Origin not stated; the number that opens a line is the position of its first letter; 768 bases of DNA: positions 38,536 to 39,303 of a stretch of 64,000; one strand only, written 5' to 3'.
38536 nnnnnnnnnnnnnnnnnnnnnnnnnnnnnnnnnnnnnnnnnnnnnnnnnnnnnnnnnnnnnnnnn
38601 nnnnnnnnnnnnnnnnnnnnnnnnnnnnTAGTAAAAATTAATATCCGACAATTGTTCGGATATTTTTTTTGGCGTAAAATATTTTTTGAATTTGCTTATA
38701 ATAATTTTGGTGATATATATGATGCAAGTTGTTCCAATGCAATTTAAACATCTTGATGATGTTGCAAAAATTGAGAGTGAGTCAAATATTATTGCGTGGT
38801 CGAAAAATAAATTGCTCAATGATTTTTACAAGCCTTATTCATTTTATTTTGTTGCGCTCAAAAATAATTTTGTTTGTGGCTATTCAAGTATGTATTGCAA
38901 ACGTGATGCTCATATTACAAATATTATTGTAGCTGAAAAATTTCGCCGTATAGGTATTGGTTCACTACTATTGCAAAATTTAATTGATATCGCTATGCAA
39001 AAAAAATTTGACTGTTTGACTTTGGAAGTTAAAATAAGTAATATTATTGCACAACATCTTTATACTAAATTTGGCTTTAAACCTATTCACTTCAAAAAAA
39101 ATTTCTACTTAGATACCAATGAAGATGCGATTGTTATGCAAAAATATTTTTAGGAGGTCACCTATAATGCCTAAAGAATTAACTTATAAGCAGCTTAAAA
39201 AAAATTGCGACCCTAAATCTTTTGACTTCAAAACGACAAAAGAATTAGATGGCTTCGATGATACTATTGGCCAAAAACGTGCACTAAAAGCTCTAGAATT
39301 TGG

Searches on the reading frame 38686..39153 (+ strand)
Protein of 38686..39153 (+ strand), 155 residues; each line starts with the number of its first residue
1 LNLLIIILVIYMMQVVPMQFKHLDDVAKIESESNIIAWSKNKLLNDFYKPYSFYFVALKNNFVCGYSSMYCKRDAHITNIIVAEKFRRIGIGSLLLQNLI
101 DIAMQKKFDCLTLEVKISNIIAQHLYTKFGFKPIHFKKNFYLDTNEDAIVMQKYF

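Call 8: search_protein_families(library=pfam, proteins=[window:38686-39153:+], max_evalue=0.1)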
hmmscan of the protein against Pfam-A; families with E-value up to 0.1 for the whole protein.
window:38686-39153:+ (155 aa): 6 families
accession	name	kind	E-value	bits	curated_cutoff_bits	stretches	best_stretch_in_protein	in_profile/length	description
PF00583.31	Acetyltransf_1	-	1.5e-16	61.2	20.7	1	28-131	6-116/116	Acetyltransferase (GNAT) family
PF13508.13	Acetyltransf_7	-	1.4e-12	48.2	27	1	52-133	3-84/84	Acetyltransferase (GNAT) domain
PF13673.13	Acetyltransf_10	-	1.1e-11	45.2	23.6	1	44-134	23-110/128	Acetyltransferase (GNAT) domain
PF08445.16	FR47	-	1.3e-06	28.8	22.1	1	73-134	20-80/86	FR47-like protein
PF13420.13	Acetyltransf_4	-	1.4e-06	28.9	24.3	1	19-146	17-149/155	Acetyltransferase (GNAT) domain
PF12746.13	GNAT_acetyltran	-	0.0006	20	26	1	54-133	160-236/243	GNAT acetyltransferase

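Call 9: search_protein_families(library=ncbifam, proteins=[window:38686-39153:+], max_evalue=0.1)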
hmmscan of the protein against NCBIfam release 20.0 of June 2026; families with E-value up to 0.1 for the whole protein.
window:38686-39153:+ (155 aa): 29 families (the best 25 are shown)
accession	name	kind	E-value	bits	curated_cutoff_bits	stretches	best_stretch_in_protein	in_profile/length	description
TIGR01575.1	rimI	equivalog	1.4e-31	109.3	86.4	1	22-151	1-132/132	ribosomal protein S18-alanine N-acetyltransferase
NF007025.1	PRK09491.1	equivalog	5.3e-20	71.8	173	1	16-154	4-144/145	ribosomal protein S18-alanine N-acetyltransferase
NF007853.0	PRK10562.1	equivalog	6.7e-09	36.1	125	1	42-152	38-139/146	N-acetyltransferase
NF000360.1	sat4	exception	6.3e-08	32.9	380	1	72-142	94-164/180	streptothricin N-acetyltransferase Sat4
NF040503.1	resist_ArsN1a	equivalog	1.2e-07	31.7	170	1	59-151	55-155/159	arsinothricin resistance N-acetyltransferase ArsN1 family A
NF053587.1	SpmdActasePaiA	equivalog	6.9e-07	29.2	250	1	49-153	56-169/172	spermidine/spermine N(1)-acetyltransferase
TIGR03585.1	PseH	equivalog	2.3e-06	27.8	93.1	1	54-147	53-149/156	UDP-4-amino-4,6-dideoxy-N-acetyl-beta-L-altrosamine N-acetyltransferase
NF000359.1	sat3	exception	2.6e-05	24.3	360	1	43-141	62-162/180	streptothricin N-acetyltransferase Sat3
NF000487.1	stat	exception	3.4e-05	23.5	420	1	70-145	101-175/189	streptothricin N-acetyltransferase STAT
NF008212.0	PRK10975.1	equivalog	3.9e-05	23.6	219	1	72-131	161-220/232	dTDP-4-amino-4,6-dideoxy-D-galactose acyltransferase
NF043067.1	AAC_6p_group_E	equivalog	0.00032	20.6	140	1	49-132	48-128/140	aminoglycoside 6'-N-acetyltransferase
NF005840.0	PRK07757.1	equivalog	0.00058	19.8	154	1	45-135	35-122/153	N-acetyltransferase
NF049894.1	CG3035_N_ac_Glu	equivalog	0.00063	19.1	280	1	77-137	235-295/300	N-acetylglutamate synthase, CG3035 family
NF000021.4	AAC_6p_Serra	exception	0.00088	19.1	310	1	52-133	56-134/146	aminoglycoside 6'-N-acetyltransferase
NF007527.0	PRK10140.1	equivalog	0.0012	18.7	236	1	73-143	75-148/162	N-acetyltransferase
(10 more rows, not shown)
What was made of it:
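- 38686..39153 (+): rimI, the right-hand conserved flank of the variable interval. TIGR01575 109 bits (call 9).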
